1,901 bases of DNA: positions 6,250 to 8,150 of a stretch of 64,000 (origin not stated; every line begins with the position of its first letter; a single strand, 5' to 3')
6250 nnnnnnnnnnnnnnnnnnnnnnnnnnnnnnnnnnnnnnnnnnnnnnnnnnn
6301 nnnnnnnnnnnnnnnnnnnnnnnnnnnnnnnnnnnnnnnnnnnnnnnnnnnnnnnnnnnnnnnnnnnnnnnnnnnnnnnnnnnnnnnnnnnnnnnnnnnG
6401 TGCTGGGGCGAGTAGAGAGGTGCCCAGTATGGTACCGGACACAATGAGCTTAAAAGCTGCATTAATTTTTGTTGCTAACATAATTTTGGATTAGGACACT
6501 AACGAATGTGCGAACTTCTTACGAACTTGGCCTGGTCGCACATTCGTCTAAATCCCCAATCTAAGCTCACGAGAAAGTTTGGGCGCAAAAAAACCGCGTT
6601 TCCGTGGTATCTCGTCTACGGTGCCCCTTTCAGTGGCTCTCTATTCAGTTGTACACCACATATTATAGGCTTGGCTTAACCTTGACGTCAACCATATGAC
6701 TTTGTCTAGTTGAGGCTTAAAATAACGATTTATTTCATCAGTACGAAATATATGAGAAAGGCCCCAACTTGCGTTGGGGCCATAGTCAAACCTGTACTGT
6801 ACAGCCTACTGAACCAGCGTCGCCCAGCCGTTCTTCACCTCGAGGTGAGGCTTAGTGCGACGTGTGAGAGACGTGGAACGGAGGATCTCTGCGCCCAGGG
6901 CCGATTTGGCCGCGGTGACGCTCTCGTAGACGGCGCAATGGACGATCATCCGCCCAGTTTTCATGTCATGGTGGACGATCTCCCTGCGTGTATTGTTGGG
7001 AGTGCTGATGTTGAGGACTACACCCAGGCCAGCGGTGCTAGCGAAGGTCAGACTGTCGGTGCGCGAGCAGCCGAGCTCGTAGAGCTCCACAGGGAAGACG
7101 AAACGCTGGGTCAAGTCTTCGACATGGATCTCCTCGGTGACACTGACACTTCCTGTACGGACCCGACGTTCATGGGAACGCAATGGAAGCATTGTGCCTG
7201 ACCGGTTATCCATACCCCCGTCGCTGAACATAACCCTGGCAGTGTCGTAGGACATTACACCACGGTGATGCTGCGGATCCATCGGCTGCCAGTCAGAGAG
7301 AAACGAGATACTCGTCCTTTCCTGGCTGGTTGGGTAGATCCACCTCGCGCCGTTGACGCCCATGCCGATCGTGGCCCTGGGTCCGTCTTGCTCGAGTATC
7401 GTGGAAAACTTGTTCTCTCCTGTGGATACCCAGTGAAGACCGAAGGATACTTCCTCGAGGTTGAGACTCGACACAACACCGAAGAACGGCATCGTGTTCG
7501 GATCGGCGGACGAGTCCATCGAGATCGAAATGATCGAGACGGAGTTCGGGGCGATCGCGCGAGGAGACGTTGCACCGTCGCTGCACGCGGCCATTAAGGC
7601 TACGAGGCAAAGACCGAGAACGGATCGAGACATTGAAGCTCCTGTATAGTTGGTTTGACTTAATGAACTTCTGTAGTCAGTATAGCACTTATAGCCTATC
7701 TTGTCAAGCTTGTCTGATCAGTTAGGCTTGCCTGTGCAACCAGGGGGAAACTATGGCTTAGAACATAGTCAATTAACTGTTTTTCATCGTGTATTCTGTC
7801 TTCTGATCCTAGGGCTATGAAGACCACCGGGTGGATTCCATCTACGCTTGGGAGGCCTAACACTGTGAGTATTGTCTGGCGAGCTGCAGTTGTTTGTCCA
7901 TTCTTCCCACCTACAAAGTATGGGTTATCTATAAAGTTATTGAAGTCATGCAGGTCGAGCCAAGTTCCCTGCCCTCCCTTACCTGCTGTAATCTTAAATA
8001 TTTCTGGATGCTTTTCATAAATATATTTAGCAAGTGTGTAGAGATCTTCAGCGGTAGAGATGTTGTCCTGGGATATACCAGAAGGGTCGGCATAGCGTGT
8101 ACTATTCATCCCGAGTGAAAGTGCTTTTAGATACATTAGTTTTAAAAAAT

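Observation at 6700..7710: High-GC lipoprotein gene with its own consensus promoter, SD and terminator, wedged between two D,D-carboxypeptidase paralogs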

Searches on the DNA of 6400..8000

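Call 57: search_rna_families(source=window, start=6400, end=8000, threshold=evalue, max_evalue=1)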
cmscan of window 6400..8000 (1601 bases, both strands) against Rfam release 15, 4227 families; matches with E-value up to 1: 1.
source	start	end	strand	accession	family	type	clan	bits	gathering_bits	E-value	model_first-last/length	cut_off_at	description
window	6749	6817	-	RF02353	BjrC68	Gene; sRNA;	-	20.2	39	0.024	1-82/82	no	Bradyrhizobiaceae sRNA BjrC68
